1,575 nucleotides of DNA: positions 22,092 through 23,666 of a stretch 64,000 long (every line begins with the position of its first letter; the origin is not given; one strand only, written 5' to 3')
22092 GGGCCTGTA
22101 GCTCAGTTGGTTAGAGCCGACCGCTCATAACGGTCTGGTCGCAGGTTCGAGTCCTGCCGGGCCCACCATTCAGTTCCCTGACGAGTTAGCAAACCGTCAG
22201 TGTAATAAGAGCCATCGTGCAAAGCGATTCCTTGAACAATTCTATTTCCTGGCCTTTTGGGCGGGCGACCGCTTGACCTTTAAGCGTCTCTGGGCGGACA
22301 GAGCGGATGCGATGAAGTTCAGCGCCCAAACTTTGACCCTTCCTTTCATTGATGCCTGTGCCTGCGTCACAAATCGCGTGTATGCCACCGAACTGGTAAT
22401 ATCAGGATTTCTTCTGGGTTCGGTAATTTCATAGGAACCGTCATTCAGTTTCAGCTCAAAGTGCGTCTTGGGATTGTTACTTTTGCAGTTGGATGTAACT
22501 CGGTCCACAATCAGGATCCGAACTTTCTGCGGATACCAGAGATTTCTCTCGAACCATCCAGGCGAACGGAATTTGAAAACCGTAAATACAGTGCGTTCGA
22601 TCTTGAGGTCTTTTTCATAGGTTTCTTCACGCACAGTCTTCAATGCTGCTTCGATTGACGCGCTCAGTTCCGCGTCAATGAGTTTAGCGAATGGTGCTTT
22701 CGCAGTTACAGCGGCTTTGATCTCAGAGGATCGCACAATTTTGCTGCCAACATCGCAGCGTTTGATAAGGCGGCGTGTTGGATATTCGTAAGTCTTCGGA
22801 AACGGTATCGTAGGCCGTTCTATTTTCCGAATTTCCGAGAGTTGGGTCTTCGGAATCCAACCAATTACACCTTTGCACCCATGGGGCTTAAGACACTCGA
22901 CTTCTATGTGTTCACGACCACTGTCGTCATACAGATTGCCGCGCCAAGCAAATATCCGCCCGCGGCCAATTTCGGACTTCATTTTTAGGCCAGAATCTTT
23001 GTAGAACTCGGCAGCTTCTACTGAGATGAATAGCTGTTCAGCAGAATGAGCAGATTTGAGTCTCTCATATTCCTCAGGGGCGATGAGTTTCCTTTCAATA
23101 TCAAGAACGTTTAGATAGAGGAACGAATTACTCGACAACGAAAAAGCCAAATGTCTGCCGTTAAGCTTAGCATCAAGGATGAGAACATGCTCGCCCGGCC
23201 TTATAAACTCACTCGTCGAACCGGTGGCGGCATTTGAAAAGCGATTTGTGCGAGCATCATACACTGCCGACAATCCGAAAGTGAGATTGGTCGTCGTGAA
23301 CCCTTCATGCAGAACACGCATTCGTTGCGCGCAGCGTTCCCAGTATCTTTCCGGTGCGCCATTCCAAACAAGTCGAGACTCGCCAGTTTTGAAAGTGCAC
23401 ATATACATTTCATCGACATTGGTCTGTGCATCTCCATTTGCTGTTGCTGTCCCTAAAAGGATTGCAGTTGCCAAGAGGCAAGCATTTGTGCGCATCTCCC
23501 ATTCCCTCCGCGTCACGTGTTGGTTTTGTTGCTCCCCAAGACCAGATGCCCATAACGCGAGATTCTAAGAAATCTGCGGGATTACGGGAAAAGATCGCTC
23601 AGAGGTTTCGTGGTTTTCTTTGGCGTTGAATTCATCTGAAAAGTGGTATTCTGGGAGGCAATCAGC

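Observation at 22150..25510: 3.3-kb islet bounded by an exact 22-bp duplication of the tRNA(CAT) 3' end, but with no recombinase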

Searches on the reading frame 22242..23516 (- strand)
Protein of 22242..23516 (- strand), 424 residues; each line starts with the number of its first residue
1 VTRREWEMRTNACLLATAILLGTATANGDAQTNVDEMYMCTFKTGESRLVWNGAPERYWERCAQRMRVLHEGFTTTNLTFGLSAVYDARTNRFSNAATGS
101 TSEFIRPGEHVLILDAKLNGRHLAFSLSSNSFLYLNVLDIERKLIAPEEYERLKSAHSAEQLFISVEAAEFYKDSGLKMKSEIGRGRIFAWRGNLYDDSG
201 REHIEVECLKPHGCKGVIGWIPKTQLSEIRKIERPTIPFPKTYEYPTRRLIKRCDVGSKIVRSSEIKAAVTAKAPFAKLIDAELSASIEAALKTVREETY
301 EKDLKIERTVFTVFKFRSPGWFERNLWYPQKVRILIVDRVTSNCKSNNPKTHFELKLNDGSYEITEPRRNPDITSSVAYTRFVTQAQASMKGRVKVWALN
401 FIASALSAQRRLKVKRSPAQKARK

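Call 10: search_protein_families(library=pfam, proteins=[window:22242-23516:-], max_evalue=1)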
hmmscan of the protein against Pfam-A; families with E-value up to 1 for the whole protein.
window:22242-23516:- (424 aa): 0 families

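Call 11: search_protein_families(library=padloc, proteins=[window:22242-23516:-], max_evalue=1)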
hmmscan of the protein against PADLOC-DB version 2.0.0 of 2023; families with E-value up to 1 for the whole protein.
window:22242-23516:- (424 aa): 0 families

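Call 12: search_protein_families(library=ncbifam, proteins=[window:22242-23516:-], max_evalue=1)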
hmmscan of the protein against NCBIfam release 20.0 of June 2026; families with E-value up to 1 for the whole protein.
window:22242-23516:- (424 aa): 0 families

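Call 13: search_protein_families(library=phrogs, proteins=[window:22242-23516:-], max_evalue=1)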
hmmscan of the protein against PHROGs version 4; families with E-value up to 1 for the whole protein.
window:22242-23516:- (424 aa): 3 families
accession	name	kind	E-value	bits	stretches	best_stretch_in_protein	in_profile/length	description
phrog_10383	-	unknown function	0.1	13.9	1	140-198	56-113/125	-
phrog_6521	-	moron, auxiliary metabolic gene and host takeover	0.25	12.2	1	285-328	46-89/243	membrane protein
phrog_6918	-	lysis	0.38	11.8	1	272-307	75-110/114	holin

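Call 15: find_homologous_proteins(query=window:22242-23516:-)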
Query window:22242-23516:- (424 aa): 7 proteins with E <= 0.001 among 6741 candidates.
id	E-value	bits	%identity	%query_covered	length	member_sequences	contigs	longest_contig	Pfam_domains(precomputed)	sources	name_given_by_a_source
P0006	6.0e-279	943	100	98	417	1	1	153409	-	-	-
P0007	2.2e-159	549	61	94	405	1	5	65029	-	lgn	-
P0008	7.8e-159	547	63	91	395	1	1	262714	-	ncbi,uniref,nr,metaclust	ncbi:hypothetical protein [Labrenzia sp. DG1229]|uniref:hypothetical protein n=1 Tax=Labrenzia sp. D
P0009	2.5e-155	536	60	92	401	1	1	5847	-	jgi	jgi:hypothetical protein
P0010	2.7e-155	536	60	94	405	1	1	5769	-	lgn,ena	-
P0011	1.1e-136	474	53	95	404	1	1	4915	-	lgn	-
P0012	3.2e-130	453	53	93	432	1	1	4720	-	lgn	-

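Call 17: find_encoding_contigs(protein=P0008, flank=10000, max_places=4)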
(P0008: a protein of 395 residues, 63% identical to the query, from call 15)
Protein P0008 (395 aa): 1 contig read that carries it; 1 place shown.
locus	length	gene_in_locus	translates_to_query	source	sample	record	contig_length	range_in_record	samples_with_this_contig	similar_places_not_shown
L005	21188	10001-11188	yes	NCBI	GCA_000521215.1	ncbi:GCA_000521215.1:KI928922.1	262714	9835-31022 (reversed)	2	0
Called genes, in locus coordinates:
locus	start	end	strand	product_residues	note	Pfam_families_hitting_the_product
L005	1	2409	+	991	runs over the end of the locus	PF13700:DUF4158, PF01526:DDE_Tnp_Tn3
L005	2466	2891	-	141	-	-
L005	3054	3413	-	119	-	PF05284:DUF736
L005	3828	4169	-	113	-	PF00436:SSB (weak)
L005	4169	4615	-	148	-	PF00565:SNase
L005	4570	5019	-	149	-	-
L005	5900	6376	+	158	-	-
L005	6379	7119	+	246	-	-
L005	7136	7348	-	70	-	-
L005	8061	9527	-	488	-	-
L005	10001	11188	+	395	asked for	-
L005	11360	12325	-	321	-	PF00701:DHDPS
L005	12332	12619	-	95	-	PF00216:Bac_DNA_binding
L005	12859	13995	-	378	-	PF01053:Cys_Met_Meta_PP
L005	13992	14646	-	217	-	PF06808:DctM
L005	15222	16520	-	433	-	PF06808:DctM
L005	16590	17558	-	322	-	PF16868:NMT1_3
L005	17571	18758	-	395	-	PF01321:Creatinase_N (weak), PF00557:Peptidase_M24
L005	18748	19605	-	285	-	PF09339:HTH_IclR, PF01614:IclR_C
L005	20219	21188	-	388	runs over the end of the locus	PF01053:Cys_Met_Meta_PP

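Call 26: find_encoding_contigs(protein=P0007, flank=10000, max_places=6)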
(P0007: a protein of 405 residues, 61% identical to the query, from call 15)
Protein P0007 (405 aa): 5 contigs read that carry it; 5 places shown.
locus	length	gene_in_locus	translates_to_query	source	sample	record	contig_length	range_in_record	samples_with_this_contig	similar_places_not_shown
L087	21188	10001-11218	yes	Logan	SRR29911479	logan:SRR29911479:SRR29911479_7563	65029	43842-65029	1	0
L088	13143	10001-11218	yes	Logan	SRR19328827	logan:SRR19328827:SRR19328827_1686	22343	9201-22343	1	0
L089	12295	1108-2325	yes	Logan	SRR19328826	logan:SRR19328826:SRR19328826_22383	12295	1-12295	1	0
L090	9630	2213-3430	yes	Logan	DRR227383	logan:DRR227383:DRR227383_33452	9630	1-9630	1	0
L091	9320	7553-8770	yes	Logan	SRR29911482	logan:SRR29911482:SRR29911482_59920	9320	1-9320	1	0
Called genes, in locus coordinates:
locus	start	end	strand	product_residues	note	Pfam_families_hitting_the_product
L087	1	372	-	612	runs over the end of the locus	PF02534:T4SS-DNA_transf, PF10412:TrwB_AAD_bind, PF12696:TraG-D_C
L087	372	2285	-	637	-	PF03432:Relaxase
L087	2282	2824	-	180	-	PF07328:VirD1, PF05713:MobC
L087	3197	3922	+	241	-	PF10609:ParA (faint), PF01656:CbiA, PF07015:VirC1, PF09140:MipZ (weak), PF13614:AAA_31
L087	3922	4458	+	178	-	-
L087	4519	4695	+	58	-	-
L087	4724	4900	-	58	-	-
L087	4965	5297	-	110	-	PF00436:SSB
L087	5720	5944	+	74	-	PF05406:WGR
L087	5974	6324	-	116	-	-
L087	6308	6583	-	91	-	PF03693:ParD_antitoxin (weak)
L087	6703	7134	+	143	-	PF00589:Phage_integrase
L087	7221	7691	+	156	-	-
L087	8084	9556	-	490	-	-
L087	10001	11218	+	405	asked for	-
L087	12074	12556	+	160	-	-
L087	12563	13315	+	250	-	PF22769:DCD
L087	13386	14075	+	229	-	PF03167:UDG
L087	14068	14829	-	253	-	-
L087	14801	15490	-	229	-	PF00112:Peptidase_C1, PF03051:Peptidase_C1_2 (faint)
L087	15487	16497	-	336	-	PF06114:Peptidase_M78, PF09394:Inhibitor_I42 (weak)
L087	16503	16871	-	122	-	PF12844:HTH_19, PF13560:HTH_31 (weak), PF01381:HTH_3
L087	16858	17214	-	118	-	-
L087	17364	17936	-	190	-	PF04079:SMC_ScpB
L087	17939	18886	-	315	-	PF07183:DUF1403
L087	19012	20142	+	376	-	PF00589:Phage_integrase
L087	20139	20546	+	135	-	-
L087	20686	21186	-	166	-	?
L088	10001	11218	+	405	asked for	-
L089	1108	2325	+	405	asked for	-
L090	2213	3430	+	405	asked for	-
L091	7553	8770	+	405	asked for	-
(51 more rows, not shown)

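Call 48: predict_structure(alignment_id=A2)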
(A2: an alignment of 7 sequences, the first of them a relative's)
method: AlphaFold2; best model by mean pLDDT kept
length: 417 residues; sequences in the alignment: 7
mean_pLDDT: 45.5   pTM: 0.30
mean pLDDT of the five models: 45.5, 43.0, 38.8, 32.2, 31.9
residues with pLDDT >= 90: 0; 70-90: 9; 50-70: 139; < 50: 269
segments of 3 or more residues with pLDDT < 50: 1-27, 67-103, 109-144, 146-162, 176-179, 203-205, 219-235, 237-245, 249-255, 266-281, 286-294, 305-325, 359-417
pLDDT, mean of each block of 10 residues (from residue 1): 33 27 39 60 57 59 49 36 36 35 51 41 33 36 45 40 59 52 57 62 50 59 35 44 44 49 50 42 46 53 48 32 48 70 64 54 34 33 35 40 33 41
secondary structure, 60 per line:
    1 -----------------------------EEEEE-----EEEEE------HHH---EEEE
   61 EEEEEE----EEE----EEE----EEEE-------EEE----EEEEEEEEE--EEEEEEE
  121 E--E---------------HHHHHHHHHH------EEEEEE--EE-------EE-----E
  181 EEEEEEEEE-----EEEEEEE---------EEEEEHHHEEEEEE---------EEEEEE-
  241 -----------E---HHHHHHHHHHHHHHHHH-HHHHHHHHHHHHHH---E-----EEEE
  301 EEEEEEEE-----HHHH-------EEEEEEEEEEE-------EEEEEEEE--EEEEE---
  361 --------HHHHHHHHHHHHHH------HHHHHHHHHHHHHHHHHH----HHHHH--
elements in order: E30-34 E40-44 E57-66 E71-73 E78-80 E85-88 E96-98 E103-111 E114-121 H140-149 E156-161 E180-189 E195-201 E211-215 E219-224 E234-239 H256-272 H274-287 E297-308 H314-317 E325-335 E343-350 E353-357 H369-382 H389-406 H411-415

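Call 55: search_solved_structures(query=A2, max_evalue=1)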
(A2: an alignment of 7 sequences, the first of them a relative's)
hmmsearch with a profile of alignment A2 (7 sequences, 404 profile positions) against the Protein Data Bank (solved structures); distinct sequences matched with E-value up to 1: 0.

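Call 68: find_encoding_contigs(protein=P0009, flank=6000, max_places=3)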
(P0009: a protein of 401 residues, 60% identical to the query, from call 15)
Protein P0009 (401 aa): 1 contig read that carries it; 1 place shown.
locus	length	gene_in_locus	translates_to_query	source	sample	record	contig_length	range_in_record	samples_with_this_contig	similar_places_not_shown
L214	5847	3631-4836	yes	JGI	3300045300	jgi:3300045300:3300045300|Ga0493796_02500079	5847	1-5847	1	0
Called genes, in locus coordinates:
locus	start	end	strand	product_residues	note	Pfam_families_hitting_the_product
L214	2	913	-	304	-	?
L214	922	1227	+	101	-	-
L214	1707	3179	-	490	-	-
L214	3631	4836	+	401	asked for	-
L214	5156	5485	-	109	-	-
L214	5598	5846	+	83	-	?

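Call 69: find_encoding_contigs(protein=P0011, flank=6000, max_places=3)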
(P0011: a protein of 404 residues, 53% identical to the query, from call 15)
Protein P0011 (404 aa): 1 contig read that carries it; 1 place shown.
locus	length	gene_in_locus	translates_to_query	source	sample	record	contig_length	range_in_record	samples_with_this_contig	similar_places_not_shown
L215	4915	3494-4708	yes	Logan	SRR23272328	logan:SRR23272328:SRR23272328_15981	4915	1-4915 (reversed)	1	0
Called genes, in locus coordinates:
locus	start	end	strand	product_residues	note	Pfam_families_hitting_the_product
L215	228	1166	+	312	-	PF02899:Phage_int_SAM_1, PF13495:Phage_int_SAM_4, PF00589:Phage_integrase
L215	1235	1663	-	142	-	-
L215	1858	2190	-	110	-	-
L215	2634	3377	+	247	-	PF22769:DCD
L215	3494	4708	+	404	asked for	-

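Call 70: find_encoding_contigs(protein=P0012, flank=6000, max_places=3)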
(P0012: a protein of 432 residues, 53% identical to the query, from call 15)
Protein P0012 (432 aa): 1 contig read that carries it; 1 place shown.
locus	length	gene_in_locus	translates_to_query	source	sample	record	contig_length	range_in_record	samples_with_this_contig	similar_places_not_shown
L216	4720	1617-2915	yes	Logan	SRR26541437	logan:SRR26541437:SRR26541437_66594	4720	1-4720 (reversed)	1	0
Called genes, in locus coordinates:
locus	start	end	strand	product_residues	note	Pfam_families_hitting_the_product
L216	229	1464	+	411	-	PF01381:HTH_3 (weak), PF22769:DCD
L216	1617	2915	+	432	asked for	-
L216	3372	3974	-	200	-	-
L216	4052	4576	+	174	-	PF00027:cNMP_binding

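Call 77: search_dna_similar(query=P0006, collection=plasmids, mode=protein, max_rows=10)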
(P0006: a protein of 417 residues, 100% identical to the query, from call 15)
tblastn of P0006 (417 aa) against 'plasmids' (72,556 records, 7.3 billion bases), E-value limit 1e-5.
No match.

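Call 102: search_protein_families(library=padloc, proteins=[L087:12563-13315:+, L087:12074-12556:+, L087:13386-14075:+, L087:7221-7691:+, L216:229-1464:+, L215:2634-3377:+, L216:3372-3974:-], max_evalue=0.01)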
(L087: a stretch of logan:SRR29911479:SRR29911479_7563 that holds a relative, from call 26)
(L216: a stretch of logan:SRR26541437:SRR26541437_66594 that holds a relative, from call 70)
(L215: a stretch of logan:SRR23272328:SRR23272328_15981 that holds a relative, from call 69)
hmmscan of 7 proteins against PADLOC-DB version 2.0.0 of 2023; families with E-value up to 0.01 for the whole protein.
L087:12563-13315:+ (250 aa): 0 families

L087:12074-12556:+ (160 aa): 0 families

L087:13386-14075:+ (229 aa): 0 families

L087:7221-7691:+ (156 aa): 0 families

L216:229-1464:+ (411 aa): 2 families
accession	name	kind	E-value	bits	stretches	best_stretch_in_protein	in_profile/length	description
PDLC04775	PDC-M69A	-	0.0006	18.3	1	15-56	7-48/113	-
PDLC03946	RmrA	-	0.0071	13.1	0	20-111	7-95/357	-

L215:2634-3377:+ (247 aa): 0 families

L216:3372-3974:- (200 aa): 0 families
